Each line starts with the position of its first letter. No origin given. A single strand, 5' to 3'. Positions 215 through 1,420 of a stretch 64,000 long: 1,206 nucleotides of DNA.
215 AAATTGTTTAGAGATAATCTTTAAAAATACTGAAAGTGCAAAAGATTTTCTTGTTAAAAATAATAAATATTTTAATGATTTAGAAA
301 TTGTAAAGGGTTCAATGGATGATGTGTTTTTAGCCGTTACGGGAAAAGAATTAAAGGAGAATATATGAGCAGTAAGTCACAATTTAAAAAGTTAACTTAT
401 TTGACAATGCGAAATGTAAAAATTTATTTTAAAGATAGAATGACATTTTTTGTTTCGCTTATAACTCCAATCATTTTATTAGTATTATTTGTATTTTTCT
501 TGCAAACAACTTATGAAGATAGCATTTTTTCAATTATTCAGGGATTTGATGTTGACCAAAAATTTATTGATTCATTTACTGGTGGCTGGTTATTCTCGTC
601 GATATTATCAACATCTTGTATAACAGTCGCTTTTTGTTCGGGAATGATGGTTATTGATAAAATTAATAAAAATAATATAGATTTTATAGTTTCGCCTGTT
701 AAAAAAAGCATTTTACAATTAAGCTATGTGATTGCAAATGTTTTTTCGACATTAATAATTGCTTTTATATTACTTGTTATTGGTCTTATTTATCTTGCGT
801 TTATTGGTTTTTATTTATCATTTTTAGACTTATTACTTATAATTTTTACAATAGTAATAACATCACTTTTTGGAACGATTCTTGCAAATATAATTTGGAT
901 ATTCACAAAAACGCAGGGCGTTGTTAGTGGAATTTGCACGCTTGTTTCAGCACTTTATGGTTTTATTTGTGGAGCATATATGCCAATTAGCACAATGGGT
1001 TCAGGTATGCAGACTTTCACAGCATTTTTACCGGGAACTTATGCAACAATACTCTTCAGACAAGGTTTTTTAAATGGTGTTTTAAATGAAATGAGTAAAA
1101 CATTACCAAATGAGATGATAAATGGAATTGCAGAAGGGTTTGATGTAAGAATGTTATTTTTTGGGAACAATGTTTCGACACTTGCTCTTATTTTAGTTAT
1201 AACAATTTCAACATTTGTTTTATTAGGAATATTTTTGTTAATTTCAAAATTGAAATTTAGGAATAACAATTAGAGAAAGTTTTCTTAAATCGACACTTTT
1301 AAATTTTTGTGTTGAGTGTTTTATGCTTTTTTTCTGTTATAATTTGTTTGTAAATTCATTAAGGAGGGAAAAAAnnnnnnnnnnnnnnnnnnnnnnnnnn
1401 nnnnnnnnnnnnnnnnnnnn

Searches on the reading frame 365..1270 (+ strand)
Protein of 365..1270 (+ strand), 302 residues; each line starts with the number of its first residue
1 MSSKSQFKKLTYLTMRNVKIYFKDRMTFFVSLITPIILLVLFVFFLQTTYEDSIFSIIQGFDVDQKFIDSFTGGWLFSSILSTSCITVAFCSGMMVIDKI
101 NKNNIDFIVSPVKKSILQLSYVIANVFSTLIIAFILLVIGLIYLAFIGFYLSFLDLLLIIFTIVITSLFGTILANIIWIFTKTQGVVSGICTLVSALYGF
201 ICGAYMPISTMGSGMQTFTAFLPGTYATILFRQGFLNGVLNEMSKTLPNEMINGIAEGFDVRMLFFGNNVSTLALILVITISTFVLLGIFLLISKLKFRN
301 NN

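Call 51: find_encoding_contigs(protein=window:365-1270:+, flank=10000, max_places=2)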
Protein window:365-1270:+ (302 aa): 4 contigs read that carry it; 1 place shown.
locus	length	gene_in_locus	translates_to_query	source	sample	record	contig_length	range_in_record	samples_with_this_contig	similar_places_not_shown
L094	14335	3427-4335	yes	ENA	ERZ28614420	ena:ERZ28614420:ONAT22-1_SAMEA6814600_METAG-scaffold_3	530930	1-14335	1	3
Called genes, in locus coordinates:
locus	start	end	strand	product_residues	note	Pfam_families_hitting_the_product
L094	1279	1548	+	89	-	-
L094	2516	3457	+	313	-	PF00005:ABC_tran, PF13304:AAA_21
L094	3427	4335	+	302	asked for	PF01061:ABC2_membrane, PF12698:ABC2_membrane_3 (weak)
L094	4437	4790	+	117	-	-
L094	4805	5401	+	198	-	PF00440:TetR_N, PF14278:TetR_C_8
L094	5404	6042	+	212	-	-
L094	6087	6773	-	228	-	-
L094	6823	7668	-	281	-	PF02645:DegV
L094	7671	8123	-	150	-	PF12802:MarR_2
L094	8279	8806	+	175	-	PF00293:NUDIX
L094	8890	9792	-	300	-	-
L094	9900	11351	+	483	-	-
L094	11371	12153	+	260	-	PF00106:adh_short, PF08659:KR, PF13561:adh_short_C2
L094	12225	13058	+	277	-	-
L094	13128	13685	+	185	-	PF01741:MscL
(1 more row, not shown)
